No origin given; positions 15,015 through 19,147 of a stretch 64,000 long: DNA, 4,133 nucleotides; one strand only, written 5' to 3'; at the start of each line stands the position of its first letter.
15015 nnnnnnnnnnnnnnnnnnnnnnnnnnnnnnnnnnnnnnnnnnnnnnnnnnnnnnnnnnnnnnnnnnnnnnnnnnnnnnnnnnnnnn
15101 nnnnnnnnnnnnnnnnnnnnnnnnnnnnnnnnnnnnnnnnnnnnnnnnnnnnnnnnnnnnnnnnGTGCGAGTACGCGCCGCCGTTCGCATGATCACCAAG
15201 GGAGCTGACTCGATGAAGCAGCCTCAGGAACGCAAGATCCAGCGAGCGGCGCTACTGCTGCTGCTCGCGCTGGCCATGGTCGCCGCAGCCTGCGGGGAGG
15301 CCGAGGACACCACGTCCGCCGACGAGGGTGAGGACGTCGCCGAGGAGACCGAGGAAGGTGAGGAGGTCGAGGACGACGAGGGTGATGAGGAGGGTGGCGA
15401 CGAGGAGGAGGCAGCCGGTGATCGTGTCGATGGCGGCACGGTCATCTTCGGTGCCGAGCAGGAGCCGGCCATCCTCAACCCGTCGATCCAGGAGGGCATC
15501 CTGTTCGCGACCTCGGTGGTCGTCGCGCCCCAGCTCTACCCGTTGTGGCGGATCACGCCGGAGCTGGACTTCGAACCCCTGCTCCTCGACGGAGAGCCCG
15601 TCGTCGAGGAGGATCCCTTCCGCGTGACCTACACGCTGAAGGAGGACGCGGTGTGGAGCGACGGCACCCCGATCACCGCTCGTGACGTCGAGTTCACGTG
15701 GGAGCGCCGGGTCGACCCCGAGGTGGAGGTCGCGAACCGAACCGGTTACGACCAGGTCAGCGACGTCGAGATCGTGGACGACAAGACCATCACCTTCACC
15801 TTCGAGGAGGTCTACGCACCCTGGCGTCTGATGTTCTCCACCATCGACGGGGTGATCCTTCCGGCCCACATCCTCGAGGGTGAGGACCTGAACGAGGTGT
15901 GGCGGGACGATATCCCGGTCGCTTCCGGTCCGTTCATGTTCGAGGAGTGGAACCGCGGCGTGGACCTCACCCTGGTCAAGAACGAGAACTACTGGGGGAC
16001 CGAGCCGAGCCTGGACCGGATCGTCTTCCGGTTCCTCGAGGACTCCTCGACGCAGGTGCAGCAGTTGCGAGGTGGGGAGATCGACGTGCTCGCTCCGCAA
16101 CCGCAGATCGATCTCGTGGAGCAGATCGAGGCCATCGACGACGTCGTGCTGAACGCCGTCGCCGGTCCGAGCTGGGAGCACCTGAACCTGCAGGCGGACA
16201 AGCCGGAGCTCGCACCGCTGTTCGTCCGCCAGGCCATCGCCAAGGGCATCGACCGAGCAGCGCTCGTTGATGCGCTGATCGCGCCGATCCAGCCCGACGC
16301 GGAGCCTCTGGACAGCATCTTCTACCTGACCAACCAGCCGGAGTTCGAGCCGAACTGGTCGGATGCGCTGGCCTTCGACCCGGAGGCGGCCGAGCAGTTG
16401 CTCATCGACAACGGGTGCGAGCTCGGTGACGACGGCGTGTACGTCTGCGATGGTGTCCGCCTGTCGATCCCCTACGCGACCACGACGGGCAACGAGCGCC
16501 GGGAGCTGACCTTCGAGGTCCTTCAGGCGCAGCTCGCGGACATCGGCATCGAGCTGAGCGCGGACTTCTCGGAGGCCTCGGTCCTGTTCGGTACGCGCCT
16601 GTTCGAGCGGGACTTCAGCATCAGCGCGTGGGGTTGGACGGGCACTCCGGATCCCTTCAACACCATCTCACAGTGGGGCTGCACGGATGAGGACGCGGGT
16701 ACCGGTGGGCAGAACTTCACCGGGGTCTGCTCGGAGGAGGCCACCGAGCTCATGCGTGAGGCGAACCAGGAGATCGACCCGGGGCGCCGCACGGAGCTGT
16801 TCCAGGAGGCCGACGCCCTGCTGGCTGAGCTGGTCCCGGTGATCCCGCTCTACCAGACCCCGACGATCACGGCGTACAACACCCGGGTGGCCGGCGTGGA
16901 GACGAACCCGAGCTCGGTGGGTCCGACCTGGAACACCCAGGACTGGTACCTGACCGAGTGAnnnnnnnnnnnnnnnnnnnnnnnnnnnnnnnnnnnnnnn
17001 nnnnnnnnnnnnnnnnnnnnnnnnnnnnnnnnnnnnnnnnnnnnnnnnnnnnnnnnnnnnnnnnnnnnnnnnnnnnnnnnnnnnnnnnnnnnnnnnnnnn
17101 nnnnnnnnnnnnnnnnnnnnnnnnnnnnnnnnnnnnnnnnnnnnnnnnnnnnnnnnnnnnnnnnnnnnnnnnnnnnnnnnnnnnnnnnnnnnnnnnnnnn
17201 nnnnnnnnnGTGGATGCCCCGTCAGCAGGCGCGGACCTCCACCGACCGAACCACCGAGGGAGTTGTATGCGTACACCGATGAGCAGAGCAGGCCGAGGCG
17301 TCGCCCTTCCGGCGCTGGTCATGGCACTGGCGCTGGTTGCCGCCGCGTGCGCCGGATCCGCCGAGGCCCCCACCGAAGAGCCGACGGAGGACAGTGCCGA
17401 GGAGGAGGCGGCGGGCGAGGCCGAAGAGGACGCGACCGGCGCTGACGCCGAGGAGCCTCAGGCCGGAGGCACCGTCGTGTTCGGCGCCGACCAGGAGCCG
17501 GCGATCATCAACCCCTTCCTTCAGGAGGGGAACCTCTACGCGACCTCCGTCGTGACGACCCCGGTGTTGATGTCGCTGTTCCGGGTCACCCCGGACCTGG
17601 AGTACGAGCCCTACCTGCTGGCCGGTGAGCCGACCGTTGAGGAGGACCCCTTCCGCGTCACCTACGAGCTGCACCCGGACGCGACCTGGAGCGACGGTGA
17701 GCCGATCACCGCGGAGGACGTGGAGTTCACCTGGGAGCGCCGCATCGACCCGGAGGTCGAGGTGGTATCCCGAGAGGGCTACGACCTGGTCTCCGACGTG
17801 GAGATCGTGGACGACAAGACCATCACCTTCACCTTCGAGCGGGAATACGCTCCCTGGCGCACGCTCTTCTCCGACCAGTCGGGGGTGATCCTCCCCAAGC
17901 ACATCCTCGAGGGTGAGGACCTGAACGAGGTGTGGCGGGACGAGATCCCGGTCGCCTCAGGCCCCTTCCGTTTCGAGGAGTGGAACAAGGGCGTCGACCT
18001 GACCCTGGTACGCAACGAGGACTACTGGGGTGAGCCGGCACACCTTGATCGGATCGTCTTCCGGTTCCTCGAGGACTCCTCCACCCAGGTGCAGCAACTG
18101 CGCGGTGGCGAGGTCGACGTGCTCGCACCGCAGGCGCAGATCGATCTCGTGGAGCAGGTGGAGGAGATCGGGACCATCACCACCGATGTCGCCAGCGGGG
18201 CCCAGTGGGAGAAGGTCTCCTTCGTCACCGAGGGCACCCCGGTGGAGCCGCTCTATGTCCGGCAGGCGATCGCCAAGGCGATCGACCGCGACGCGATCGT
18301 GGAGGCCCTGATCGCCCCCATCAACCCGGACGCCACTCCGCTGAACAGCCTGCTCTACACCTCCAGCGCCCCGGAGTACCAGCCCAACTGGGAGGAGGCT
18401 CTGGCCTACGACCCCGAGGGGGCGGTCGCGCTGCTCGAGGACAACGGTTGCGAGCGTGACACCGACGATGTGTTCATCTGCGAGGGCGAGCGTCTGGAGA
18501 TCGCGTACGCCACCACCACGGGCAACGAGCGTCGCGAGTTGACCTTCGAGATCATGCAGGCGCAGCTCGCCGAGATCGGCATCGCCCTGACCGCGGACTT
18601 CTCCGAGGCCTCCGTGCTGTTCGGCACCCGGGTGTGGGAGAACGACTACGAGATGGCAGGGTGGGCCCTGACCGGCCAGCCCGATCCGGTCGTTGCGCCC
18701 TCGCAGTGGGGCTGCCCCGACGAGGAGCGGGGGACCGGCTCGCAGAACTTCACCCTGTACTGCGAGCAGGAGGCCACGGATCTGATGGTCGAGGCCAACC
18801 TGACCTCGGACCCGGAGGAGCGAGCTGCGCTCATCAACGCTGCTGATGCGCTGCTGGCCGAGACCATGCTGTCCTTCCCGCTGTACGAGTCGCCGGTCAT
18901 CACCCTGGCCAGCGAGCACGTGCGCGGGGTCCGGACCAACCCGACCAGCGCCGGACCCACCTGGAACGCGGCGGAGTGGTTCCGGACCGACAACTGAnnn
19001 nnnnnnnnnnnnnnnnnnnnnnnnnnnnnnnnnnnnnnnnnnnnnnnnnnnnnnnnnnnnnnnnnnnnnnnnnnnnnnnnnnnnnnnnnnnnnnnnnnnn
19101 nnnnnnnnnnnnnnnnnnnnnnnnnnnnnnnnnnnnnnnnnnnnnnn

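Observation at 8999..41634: One carboxylase-BCCP-S9 peptidase unit present twice in direct orientation, each copy decayed in the complementary half, bracketing about 28.6 kb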

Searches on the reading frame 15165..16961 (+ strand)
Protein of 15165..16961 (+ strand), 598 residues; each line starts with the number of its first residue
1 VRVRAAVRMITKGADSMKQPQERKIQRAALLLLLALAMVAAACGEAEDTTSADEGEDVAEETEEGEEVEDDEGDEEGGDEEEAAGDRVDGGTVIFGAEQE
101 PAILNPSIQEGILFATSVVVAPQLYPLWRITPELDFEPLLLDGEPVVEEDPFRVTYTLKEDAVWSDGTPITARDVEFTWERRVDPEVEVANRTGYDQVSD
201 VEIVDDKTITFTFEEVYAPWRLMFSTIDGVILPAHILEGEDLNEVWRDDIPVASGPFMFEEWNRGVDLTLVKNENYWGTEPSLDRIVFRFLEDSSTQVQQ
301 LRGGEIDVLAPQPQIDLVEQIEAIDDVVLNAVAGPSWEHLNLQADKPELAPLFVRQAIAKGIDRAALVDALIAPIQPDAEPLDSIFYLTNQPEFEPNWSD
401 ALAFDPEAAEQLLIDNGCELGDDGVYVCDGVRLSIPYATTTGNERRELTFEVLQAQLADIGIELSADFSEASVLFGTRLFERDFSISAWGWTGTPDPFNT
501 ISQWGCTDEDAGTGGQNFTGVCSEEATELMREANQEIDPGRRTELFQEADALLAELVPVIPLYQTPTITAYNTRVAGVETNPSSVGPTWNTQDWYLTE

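Call 16: search_protein_families(library=pfam, proteins=[window:15165-16961:+], max_evalue=0.00001)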
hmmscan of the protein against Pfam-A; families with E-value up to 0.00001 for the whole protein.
window:15165-16961:+ (598 aa): 1 family
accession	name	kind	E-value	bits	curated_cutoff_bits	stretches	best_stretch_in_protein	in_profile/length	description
PF00496.27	SBP_bac_5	-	3.4e-73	247.3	32.4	1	136-506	2-362/368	Bacterial extracellular solute-binding proteins, family 5 Middle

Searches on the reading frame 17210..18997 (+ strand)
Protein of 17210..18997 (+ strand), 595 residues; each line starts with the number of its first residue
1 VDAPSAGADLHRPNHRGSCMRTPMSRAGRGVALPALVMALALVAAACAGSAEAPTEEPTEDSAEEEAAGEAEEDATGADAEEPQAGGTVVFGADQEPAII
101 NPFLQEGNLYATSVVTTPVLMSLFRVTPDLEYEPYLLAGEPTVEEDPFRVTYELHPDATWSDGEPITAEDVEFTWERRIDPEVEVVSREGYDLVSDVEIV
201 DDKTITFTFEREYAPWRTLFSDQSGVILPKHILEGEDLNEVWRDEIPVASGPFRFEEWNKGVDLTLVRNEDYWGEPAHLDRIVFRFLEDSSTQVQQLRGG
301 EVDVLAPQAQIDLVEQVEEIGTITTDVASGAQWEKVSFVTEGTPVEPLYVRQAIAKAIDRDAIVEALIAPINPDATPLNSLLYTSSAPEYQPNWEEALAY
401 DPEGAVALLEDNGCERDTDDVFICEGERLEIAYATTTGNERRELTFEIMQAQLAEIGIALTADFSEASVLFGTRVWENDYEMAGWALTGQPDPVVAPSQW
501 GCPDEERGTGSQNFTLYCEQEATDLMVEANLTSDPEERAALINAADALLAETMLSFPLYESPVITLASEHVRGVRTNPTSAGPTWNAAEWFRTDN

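Call 16: search_protein_families(library=pfam, proteins=[window:17210-18997:+], max_evalue=0.00001)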
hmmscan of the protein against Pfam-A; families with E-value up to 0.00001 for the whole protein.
window:17210-18997:+ (595 aa): 1 family
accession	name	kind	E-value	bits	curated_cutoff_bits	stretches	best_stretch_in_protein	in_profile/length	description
PF00496.27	SBP_bac_5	-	1.3e-71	242.1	32.4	1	134-493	4-352/368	Bacterial extracellular solute-binding proteins, family 5 Middle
